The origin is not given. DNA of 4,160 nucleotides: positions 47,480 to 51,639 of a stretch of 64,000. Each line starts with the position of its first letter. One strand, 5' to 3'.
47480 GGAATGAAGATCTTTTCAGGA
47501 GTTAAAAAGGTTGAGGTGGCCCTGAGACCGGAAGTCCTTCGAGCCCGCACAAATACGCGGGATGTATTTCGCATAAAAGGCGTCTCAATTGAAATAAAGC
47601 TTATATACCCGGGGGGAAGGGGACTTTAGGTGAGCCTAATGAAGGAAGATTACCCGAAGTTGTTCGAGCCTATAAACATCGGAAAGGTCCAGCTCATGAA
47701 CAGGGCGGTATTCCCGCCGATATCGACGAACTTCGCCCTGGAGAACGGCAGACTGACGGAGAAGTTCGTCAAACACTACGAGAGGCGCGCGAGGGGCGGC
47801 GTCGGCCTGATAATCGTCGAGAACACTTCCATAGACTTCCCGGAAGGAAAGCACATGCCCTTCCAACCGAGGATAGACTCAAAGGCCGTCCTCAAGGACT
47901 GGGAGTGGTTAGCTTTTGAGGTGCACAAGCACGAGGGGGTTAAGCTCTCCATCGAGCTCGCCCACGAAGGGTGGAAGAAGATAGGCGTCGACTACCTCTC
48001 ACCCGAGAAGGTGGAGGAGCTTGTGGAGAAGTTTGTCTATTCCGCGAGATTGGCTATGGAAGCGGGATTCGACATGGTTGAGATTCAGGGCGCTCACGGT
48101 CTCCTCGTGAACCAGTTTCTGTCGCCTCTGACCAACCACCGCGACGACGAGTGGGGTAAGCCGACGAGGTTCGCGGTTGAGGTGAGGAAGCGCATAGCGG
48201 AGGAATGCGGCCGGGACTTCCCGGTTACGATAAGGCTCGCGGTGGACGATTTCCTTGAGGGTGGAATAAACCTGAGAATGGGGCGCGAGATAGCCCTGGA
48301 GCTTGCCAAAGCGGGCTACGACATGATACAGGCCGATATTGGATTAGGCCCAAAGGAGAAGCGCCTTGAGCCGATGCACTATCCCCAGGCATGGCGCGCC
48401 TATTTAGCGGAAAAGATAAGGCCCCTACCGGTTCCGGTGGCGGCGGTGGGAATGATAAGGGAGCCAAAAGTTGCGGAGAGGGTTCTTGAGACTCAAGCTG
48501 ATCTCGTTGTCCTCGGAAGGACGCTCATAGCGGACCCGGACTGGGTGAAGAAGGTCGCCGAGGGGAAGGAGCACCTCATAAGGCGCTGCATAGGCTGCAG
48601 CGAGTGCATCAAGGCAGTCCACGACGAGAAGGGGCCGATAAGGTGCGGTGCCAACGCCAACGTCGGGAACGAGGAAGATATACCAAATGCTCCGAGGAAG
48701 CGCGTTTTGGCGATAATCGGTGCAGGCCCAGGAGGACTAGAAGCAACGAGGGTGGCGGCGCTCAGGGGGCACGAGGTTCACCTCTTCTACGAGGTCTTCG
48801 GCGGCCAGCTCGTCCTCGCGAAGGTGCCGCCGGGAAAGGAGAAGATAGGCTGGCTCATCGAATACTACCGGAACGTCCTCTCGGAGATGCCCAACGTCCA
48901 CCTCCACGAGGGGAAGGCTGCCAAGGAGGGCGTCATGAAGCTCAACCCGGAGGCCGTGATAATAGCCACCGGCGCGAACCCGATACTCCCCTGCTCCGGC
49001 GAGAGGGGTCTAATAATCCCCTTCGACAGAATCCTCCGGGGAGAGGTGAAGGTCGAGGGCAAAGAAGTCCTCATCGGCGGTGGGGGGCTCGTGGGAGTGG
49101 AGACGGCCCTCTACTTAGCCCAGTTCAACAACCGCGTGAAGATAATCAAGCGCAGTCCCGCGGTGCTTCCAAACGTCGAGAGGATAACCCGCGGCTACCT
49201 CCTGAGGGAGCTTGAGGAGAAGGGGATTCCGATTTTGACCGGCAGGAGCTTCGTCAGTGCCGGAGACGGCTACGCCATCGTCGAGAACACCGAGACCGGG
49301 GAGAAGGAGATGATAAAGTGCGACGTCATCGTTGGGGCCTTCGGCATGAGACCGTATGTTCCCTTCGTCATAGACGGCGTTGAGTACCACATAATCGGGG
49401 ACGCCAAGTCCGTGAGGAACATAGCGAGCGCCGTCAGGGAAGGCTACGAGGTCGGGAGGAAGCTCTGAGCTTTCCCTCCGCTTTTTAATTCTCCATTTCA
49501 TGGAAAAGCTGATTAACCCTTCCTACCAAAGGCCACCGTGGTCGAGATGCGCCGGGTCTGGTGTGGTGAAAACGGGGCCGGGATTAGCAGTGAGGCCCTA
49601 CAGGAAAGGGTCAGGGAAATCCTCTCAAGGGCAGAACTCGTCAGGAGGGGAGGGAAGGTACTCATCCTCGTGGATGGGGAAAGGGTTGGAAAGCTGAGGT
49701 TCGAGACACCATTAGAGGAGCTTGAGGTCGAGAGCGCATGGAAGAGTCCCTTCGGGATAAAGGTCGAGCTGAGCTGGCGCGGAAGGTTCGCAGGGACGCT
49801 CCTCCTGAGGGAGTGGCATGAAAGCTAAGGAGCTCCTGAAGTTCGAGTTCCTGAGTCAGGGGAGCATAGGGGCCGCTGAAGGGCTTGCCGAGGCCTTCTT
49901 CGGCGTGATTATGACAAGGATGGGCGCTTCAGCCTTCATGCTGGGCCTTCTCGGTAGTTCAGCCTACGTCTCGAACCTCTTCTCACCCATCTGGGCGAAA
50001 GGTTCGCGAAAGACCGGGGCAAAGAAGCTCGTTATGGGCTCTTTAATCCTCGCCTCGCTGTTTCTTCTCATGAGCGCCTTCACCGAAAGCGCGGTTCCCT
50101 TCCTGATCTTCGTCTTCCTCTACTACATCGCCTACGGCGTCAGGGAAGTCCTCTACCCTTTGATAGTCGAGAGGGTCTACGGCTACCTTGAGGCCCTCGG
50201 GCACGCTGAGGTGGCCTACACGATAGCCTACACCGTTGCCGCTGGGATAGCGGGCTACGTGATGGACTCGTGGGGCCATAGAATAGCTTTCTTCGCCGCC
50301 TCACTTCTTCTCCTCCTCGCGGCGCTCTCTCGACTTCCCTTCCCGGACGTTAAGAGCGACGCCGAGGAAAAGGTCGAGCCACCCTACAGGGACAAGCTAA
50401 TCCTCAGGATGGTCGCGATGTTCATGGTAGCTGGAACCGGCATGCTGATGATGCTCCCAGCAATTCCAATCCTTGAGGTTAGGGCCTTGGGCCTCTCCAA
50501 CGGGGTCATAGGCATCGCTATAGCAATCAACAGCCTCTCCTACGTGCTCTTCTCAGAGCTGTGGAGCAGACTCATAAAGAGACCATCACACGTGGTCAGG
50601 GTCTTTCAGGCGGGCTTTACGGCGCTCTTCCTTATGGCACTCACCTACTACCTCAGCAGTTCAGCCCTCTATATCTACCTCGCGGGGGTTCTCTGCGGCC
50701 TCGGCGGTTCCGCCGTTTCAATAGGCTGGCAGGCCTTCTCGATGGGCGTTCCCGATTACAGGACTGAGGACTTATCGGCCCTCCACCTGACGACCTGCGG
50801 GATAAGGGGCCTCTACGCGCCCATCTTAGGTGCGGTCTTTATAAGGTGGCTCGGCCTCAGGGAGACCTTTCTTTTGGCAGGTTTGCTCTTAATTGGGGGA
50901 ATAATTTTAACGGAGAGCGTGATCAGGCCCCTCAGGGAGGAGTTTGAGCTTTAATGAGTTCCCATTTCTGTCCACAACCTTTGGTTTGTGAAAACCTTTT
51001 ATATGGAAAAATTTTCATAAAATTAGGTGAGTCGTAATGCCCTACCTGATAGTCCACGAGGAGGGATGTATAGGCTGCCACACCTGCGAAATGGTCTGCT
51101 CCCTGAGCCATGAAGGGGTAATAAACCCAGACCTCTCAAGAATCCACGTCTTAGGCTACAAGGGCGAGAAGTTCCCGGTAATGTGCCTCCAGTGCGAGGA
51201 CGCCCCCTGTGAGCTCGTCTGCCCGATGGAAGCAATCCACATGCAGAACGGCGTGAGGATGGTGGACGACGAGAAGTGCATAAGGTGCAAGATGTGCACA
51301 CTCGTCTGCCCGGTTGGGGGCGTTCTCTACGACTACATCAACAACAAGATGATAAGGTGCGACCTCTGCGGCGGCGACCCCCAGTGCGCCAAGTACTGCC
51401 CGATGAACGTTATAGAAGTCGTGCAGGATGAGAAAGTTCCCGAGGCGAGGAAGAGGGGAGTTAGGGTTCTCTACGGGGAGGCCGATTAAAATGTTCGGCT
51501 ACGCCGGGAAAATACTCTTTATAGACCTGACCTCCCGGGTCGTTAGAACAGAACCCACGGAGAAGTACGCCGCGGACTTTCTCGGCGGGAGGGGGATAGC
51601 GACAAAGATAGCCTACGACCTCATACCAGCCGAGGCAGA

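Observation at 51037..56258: Four-gene tungstoenzyme operon with two tandem WOR subunits that both replace the AOR 'EYE' motif with Cys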

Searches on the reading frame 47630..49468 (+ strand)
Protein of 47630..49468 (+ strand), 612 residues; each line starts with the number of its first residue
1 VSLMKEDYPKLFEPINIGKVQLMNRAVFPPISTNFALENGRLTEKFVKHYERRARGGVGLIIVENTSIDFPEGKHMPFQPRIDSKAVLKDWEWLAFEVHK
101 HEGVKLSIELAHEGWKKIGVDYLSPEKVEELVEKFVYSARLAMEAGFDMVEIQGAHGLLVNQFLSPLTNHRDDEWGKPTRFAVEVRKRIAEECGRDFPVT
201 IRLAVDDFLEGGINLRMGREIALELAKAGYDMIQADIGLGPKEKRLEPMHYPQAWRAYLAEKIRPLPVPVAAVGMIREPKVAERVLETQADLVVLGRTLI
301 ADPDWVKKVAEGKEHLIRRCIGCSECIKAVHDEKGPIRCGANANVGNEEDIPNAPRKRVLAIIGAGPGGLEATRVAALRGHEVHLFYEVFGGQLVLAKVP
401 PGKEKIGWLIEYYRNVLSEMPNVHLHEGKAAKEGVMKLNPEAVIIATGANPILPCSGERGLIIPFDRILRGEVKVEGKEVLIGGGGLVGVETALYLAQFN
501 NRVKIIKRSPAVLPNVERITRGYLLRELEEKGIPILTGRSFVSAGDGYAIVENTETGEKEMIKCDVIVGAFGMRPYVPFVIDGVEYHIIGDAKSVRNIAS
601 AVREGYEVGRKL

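Call 3: search_protein_families(library=pfam, proteins=[window:47630-49468:+])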
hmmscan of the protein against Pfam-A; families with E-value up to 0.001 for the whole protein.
window:47630-49468:+ (612 aa): 6 families
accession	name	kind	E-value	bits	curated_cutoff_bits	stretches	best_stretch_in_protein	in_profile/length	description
PF00724.26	Oxidored_FMN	-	9.7e-52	176.8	27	2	122-314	141-340/342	NADH:flavin oxidoreductase / NADH oxidase family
PF07992.20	Pyr_redox_2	-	9.2e-27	94.6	26.1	1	360-579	3-243/291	Pyridine nucleotide-disulphide oxidoreductase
PF00070.33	Pyr_redox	-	1.3e-13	51.6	22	1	480-542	2-64/82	Pyridine nucleotide-disulphide oxidoreductase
PF01262.27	AlaDh_PNT_C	-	3e-07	30.5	23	1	468-570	18-99/214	Alanine dehydrogenase/PNT, C-terminal domain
PF13738.12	Pyr_redox_3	-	0.00034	20.4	30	0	439-579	124-273/305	Pyridine nucleotide-disulphide oxidoreductase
PF01134.28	GIDA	-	0.00054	19.6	22.1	0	361-387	3-29/391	Glucose inhibited division protein A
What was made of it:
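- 47630..49468 (+): FMN/[4Fe-4S]/FAD flavoenzyme of the 2,4-dienoyl-CoA reductase / enoate reductase (OYE-FadH) family, 612 aa; variable neighbour. Pfam Oxidored_FMN + Pyr_redox_2 (call 3).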

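Call 33: search_protein_families(library=ncbifam, proteins=[window:47630-49468:+], max_evalue=0.001)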
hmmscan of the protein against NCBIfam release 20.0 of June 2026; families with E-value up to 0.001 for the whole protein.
window:47630-49468:+ (612 aa): 41 families (the best 25 are shown)
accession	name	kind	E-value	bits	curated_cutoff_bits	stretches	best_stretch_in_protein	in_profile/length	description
NF045599.1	bili_reduct_long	exception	6.7e-104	348.4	750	2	121-610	130-639/641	bilirubin reductase, long form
TIGR03997.1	mycofact_OYE_2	equivalog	4.6e-103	345.8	793.15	2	125-612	134-645/645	mycofactocin system FadH/OYE family oxidoreductase 2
NF041087.1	bile_acid_BaiCD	equivalog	2.2e-92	310.2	825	1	8-611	1-641/642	bile acid Fe-S flavoenzyme BaiCD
TIGR03996.1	mycofact_OYE_1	hypoth_equivalog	1.3e-46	159.4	627.9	2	126-606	133-630/633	mycofactocin system FadH/OYE family oxidoreductase 1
NF045592.1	bili_reduct_N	equivalog_domain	5e-46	157.5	425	2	120-339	129-360/363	bilirubin reductase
NF006101.0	PRK08255.1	equivalog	7.5e-45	153.3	1078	2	125-310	543-731/768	bifunctional salicylyl-CoA 5-hydroxylase/oxidoreductase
NF010047.0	PRK13523.1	equivalog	1.8e-44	152.2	431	2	123-315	134-326/339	NADPH dehydrogenase NamA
NF007899.0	PRK10605.1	subfamily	5.7e-26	91.6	403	2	123-311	152-339/365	N-ethylmaleimide reductase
TIGR01350.1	lipoamide_DH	equivalog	4.6e-16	58.6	408.8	1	431-578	127-272/461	dihydrolipoyl dehydrogenase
NF004943.0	PRK06292.2-1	equivalog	6.8e-13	48.2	432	1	439-582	131-277/456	dihydrolipoyl dehydrogenase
TIGR02053.1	MerA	equivalog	1.4e-12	47.4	454.45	1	412-577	93-270/465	mercury(II) reductase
TIGR01424.1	gluta_reduc_2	equivalog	5.5e-12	45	606.05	1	435-577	127-265/446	glutathione-disulfide reductase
NF004776.0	PRK06116.1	equivalog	1.3e-09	37.6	480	1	437-577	129-267/450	glutathione-disulfide reductase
TIGR01438.1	TGR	subfamily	3.9e-09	35.9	475.85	1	413-534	117-237/485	thioredoxin and glutathione reductase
NF003585.0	PRK05249.1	equivalog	2e-08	33.3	465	1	432-572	131-270/464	Si-specific NAD(P)(+) transhydrogenase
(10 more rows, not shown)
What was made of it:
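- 47630..49468 (+): NCBIfam hits (bilirubin reductase, BaiCD, FadH-like) are all below cut-off (call 33).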

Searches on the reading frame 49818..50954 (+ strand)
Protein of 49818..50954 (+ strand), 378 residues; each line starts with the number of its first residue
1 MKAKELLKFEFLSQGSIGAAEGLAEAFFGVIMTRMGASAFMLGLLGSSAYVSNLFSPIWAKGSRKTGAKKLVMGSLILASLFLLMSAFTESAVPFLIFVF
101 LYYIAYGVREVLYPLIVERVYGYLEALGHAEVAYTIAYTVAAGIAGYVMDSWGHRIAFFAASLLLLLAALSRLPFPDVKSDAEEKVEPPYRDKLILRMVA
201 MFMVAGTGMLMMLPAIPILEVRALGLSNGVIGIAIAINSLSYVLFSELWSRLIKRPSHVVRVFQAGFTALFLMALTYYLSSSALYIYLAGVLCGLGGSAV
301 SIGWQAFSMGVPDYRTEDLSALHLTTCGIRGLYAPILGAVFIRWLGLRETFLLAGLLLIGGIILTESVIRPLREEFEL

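Call 3: search_protein_families(library=pfam, proteins=[window:49818-50954:+])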
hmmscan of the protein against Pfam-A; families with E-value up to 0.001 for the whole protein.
window:49818-50954:+ (378 aa): 1 family
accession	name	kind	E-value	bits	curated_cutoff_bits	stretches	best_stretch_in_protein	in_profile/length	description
PF07690.21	MFS_1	-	8.8e-25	87.8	33.4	2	12-308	3-319/347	Major Facilitator Superfamily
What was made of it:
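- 49538..50954 (+): Small conserved ORF (96 aa, 49538-49828) overlapping the start of an MFS transporter gene (378 aa, 49818-50954), directly upstream; possibly associated. Pfam MFS_1 (call 3).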

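Call 33: search_protein_families(library=ncbifam, proteins=[window:49818-50954:+], max_evalue=0.001)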
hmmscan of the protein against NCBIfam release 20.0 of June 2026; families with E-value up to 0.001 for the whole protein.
window:49818-50954:+ (378 aa): 2 families
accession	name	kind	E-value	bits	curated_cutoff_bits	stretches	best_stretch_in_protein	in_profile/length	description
TIGR00880.1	2_A_01_02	superfamily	0.0003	20.9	131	1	47-170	6-132/141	multidrug resistance protein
NF049980.1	SfMCT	equivalog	0.00039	19.2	320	1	18-150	234-359/378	L-lactate MFS transporter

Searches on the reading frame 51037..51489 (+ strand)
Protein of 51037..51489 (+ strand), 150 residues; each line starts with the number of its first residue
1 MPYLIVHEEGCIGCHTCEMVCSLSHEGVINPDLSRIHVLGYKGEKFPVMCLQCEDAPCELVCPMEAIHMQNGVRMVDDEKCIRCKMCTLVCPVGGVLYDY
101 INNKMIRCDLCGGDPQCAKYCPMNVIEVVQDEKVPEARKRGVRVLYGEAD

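Call 3: search_protein_families(library=pfam, proteins=[window:51037-51489:+])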
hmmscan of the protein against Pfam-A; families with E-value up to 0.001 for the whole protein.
window:51037-51489:+ (150 aa): 12 families
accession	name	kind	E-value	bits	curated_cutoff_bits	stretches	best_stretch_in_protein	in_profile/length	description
PF13187.11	Fer4_9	-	3.5e-12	46.6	27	2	49-94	1-50/52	4Fe-4S dicluster domain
PF12838.12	Fer4_7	-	1e-11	45.5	27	1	50-94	2-51/52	4Fe-4S dicluster domain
PF12837.12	Fer4_6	-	2.5e-11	43.4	25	1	76-94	4-22/24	4Fe-4S binding domain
PF14697.11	Fer4_21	-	1.5e-10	41.5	35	2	49-94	7-54/59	4Fe-4S dicluster domain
PF12797.12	Fer4_2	-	5e-10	39.1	24.5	2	74-93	3-22/22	4Fe-4S binding domain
PF00037.32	Fer4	-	1.3e-09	37.9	21.1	1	76-94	3-21/24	4Fe-4S binding domain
PF13237.11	Fer4_10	-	3.1e-08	33.9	25.5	1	49-92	8-53/53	4Fe-4S dicluster domain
PF25160.1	LdpA_Fe-S-bd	-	1.7e-07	31.3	27.6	1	55-95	6-42/49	LdpA Fe-S cluster-binding domain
PF13247.11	Fer4_11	-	7.1e-07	29.8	26.2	1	46-128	6-97/100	4Fe-4S dicluster domain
PF12800.12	Fer4_4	-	1.5e-05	25.4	24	1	79-94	2-17/17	4Fe-4S binding domain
PF13183.11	Fer4_8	-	0.00041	21.3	27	0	79-94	3-18/68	4Fe-4S dicluster domain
PF13484.11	Fer4_16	-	0.0005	21.2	30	0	78-93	50-65/66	4Fe-4S double cluster binding domain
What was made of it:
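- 51037..51489 (+): WorS/AorA-type polyferredoxin, 150 aa, 16 Cys in four CxxCx(2-5)CxxxC motifs (four [4Fe-4S] clusters); no Tat signal. Pfam Fer4 families (call 3).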

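Call 33: search_protein_families(library=ncbifam, proteins=[window:51037-51489:+], max_evalue=0.001)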
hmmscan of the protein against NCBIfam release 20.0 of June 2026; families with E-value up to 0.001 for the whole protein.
window:51037-51489:+ (150 aa): 51 families (the best 25 are shown)
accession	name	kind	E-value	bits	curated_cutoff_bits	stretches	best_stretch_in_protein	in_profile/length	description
NF009408.0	PRK12769.1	equivalog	6.4e-23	80.7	1003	1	3-139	4-155/659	formate-dependent uric acid utilization protein AegA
NF009451.0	PRK12809.1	equivalog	1.7e-22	79.5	1154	1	7-136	8-144/639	formate-dependent uric acid utilization protein YgfT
NF045766.1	PhenlGlyoxDHPadI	equivalog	3e-22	79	700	1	7-133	10-140/443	NADH-dependent phenylglyoxylate dehydrogenase subunit beta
NF007658.0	PRK10330.1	equivalog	3.5e-19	69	260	1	3-96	4-104/181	electron transport protein HydN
NF007382.0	PRK09898.1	equivalog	3.5e-17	62.6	213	2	49-134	122-206/208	ferredoxin-like protein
TIGR02951.1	DMSO_dmsB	equivalog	8.7e-15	55.1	214.1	1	47-129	61-151/161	DMSO/selenate family reductase complex B subunit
NF038355.1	FDH3_beta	equivalog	1e-14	55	240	1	5-116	6-126/180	formate dehydrogenase FDH3 subunit beta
TIGR01582.1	FDH-beta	equivalog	4.1e-12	45.8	334.7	1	49-142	92-193/283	formate dehydrogenase subunit beta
NF045797.1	DsrO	equivalog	1.3e-10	41.1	200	1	42-100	95-154/235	sulfate reduction electron transfer complex DsrMKJOP subunit DsrO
NF058577.1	FdxA_fam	equivalog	2.1e-10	40.6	65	1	50-94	9-51/52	4Fe-4S ferredoxin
NF040684.1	PorD_Arch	equivalog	7.1e-10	38.8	120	1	76-131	29-84/85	pyruvate synthase subunit PorD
TIGR02179.1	PorD_KorD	subfamily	1e-09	38.4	60.05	1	75-131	21-77/78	2-oxoacid:acceptor oxidoreductase, delta subunit, pyruvate/2-ketoisovalerate family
NF041715.1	arsenate_red_ArrB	equivalog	2.2e-09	37.2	450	1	6-98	7-106/233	arsenate respiratory reductase iron-sulfur subunit ArrB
TIGR03149.1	cyt_nit_nrfC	equivalog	7.3e-09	35.3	377.6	1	3-125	39-178/225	cytochrome c nitrite reductase Fe-S protein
NF040864.1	HgcB_ferredoxin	equivalog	1.6e-08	34.3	99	1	76-129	11-64/93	mercury methylation ferredoxin HgcB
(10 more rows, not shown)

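Call 72: search_solved_structures(query=window:51037-51489:+, max_evalue=0.00001, show_alignments=1)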
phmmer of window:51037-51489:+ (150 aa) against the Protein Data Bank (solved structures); distinct sequences matched with E-value up to 0.00001: 26.
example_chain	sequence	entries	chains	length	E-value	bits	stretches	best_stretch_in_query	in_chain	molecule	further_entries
8c0z_C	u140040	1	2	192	4.8e-33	118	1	8-130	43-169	Iron-sulfur cluster-binding protein potential subunit of aldehyde oxidoreductase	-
9mqx_E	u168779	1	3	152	2.2e-31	112.6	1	4-140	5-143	Fe-S-cluster-containing hydrogenase subunit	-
6x1o_B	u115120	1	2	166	2.3e-24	89.8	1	4-122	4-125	Oxidoreductase, Fe-S subunit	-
6x6u_B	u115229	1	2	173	2.5e-24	89.7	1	4-122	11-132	Oxidoreductase, Fe-S subunit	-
7z0s_B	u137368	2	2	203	5.3e-22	82.1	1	4-98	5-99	Formate hydrogenlyase subunit 2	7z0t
7qv7_A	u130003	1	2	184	1.9e-20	77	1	3-98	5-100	Hydrogen dependent carbon dioxide reductase subunit HycB3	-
7qv7_B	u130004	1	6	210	5.8e-19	72.2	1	2-96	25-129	Hydrogen dependent carbon dioxide reductase subunit HycB4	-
9sw6_G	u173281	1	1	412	1.3e-12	51.6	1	75-145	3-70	Polyferredoxin protein MvhB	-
9sw6_H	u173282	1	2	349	6.3e-10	42.8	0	70-136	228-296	Tungsten formylmethanofuran dehydrogenase, subunit F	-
2vpw_B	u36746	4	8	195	6.3e-10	42.8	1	10-124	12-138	NRFC PROTEIN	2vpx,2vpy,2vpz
5t5i_F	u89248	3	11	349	8.4e-10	42.5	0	71-136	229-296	Tungsten formylmethanofuran dehydrogenase subunit fwdF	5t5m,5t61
7zc6_B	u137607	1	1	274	2.7e-09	40.8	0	56-104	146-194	RnfB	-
9vap_B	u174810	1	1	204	3.4e-09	40.5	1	8-116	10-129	4Fe-4S dicluster domain-containing protein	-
6cz7_B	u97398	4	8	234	4.9e-09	39.9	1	5-98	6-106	4Fe-4S ferredoxin, iron-sulfur binding domain protein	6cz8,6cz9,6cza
1kqf_B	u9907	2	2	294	5.9e-09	39.7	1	50-136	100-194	FORMATE DEHYDROGENASE, NITRATE-INDUCIBLE, IRON-SULFUR SUBUNIT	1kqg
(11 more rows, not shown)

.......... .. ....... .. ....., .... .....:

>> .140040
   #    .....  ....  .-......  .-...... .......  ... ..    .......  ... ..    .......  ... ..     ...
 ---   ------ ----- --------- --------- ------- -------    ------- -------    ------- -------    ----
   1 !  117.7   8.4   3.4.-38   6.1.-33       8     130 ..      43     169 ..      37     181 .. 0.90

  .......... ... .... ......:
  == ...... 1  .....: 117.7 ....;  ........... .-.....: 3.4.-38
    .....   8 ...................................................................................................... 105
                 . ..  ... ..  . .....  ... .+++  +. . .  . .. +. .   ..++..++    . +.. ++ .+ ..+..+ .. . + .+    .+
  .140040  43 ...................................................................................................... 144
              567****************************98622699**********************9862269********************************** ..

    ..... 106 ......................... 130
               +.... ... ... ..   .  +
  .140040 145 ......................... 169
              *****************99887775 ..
